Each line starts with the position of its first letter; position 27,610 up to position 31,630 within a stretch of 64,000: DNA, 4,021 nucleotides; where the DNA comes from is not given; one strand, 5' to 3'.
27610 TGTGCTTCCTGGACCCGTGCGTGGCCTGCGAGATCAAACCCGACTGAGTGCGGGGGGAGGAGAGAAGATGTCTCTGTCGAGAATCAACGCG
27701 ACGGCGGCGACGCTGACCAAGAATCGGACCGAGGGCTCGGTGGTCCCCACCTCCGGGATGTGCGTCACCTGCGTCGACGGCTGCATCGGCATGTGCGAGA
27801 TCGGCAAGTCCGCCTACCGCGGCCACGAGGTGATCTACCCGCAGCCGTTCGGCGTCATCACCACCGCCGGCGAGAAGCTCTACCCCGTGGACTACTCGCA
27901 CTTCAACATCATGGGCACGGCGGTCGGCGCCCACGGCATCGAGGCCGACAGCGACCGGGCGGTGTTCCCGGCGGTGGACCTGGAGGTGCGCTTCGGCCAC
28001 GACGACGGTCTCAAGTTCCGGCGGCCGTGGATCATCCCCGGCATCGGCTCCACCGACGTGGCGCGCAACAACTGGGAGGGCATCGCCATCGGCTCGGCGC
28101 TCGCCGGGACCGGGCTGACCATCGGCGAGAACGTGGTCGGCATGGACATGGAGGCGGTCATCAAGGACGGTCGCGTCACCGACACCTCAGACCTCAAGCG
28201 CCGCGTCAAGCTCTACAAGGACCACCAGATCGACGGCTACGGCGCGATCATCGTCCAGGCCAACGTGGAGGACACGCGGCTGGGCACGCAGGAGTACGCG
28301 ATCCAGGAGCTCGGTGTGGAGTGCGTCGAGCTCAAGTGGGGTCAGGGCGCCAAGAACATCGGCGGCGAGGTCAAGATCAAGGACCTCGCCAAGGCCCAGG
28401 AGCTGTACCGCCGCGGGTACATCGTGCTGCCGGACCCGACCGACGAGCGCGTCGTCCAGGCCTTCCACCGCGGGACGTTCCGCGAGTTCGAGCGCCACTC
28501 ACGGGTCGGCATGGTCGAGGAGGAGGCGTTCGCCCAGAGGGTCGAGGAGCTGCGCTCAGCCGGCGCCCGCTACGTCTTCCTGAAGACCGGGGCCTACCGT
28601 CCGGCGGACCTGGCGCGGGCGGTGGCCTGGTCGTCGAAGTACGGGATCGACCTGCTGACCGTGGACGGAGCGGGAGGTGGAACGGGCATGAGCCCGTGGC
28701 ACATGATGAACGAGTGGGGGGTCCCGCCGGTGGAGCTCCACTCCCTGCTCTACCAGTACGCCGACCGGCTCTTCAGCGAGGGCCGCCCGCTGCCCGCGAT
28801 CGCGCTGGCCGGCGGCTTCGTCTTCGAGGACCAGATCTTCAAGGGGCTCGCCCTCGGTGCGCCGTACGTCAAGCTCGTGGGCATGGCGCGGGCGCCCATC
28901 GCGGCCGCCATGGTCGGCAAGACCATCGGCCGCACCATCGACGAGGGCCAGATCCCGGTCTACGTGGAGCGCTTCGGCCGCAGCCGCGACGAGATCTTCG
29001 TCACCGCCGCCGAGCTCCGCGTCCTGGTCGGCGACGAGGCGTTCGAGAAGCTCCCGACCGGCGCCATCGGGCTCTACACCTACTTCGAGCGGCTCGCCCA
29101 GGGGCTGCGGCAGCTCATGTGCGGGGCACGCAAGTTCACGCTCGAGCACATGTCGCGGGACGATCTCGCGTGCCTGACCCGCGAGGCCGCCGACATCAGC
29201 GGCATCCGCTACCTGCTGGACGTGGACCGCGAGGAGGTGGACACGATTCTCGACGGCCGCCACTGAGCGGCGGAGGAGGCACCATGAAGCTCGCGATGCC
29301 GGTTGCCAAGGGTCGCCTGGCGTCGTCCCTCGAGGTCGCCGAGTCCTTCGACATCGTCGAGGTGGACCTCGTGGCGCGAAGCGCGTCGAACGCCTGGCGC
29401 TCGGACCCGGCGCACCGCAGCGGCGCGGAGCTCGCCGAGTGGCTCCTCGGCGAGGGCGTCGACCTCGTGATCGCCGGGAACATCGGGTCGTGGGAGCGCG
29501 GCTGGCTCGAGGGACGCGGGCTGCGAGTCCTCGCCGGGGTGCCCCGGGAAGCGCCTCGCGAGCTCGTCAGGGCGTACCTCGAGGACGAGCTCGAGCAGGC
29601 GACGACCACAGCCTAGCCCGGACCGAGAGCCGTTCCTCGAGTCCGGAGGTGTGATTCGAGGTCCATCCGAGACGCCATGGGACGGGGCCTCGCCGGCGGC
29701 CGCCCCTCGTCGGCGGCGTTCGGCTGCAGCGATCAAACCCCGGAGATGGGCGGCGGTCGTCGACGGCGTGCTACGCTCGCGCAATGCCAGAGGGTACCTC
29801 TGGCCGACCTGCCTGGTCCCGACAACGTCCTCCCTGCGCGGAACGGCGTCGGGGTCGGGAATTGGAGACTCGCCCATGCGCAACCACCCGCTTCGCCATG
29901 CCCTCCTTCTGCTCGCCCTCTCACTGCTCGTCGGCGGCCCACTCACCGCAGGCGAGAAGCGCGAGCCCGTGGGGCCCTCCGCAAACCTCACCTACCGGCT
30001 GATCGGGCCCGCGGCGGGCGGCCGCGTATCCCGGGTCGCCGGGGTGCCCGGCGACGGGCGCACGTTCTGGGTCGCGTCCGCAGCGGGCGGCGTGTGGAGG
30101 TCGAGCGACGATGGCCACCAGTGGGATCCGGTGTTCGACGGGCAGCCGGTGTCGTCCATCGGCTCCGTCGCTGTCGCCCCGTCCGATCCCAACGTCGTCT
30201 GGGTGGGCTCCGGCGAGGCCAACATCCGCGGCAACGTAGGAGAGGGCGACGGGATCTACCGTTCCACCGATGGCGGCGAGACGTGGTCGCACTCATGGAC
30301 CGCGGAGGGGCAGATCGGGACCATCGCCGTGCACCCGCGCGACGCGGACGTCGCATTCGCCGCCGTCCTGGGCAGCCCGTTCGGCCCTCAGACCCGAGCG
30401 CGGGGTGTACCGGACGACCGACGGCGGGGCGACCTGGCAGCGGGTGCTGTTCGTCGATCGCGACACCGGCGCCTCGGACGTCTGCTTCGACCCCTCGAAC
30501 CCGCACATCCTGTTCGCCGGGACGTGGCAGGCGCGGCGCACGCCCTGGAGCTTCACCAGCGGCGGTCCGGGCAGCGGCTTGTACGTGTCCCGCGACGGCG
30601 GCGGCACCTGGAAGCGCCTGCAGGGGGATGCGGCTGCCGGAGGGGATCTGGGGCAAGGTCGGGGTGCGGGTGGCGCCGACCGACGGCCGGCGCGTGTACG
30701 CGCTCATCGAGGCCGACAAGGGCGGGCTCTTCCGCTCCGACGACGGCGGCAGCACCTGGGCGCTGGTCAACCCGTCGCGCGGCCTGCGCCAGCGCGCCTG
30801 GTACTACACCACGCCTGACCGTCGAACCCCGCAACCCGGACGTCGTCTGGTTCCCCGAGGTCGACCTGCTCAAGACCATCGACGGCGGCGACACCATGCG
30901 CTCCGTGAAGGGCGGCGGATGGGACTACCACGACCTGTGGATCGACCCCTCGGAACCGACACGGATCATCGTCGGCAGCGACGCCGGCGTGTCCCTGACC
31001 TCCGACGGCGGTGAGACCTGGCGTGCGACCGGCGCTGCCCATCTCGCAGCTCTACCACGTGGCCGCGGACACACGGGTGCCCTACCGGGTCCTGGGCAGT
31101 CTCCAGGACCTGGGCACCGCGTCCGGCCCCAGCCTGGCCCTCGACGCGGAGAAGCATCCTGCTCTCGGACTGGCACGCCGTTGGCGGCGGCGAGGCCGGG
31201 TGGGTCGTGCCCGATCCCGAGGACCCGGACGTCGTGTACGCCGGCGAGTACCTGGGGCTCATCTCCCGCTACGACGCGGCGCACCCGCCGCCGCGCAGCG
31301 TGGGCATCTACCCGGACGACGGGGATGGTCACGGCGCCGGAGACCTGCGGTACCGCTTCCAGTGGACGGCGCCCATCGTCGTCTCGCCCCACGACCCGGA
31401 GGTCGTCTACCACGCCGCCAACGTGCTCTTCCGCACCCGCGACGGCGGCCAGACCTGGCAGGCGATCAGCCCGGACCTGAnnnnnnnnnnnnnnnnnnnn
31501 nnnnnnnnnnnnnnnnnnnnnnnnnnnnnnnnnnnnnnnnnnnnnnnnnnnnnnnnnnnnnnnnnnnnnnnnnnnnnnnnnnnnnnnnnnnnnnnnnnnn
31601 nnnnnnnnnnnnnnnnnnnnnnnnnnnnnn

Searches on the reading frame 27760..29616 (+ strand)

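Call 70: search_protein_families(library=pfam, proteins=[window:27760-29616:+])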
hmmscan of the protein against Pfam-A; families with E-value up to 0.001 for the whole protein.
window:27760-29616:+ (618 aa): 1 family
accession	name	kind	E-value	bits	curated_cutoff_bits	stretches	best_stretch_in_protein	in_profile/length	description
PF02579.22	Nitro_FeMo-Co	-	5.1e-06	27.1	26.3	1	525-607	10-93/94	Dinitrogenase iron-molybdenum cofactor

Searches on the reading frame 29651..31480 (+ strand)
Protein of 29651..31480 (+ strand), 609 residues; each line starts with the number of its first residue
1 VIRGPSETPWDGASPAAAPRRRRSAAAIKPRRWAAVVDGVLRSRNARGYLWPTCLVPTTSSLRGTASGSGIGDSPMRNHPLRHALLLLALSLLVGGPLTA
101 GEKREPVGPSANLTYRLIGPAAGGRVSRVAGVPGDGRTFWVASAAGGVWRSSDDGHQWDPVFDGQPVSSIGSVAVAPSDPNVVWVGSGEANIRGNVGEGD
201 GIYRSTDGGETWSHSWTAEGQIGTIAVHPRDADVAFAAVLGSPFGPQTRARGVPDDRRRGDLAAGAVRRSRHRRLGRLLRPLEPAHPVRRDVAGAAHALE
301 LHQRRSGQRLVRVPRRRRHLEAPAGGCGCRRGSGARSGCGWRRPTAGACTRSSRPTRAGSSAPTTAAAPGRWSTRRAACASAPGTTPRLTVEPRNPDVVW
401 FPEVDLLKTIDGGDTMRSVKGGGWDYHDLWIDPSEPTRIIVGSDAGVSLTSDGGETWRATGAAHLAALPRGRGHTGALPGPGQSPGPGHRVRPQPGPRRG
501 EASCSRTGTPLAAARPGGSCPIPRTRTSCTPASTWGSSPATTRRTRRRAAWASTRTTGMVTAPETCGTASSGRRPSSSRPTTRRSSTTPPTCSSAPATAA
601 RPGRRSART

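Call 70: search_protein_families(library=pfam, proteins=[window:29651-31480:+])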
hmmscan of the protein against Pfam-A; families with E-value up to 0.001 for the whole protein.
window:29651-31480:+ (609 aa): 1 family
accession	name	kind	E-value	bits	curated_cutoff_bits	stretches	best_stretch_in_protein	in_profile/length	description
PF15902.12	Sortilin-Vps10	-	1.3e-05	24.7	33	0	148-235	3-83/446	Sortilin, neurotensin receptor 3,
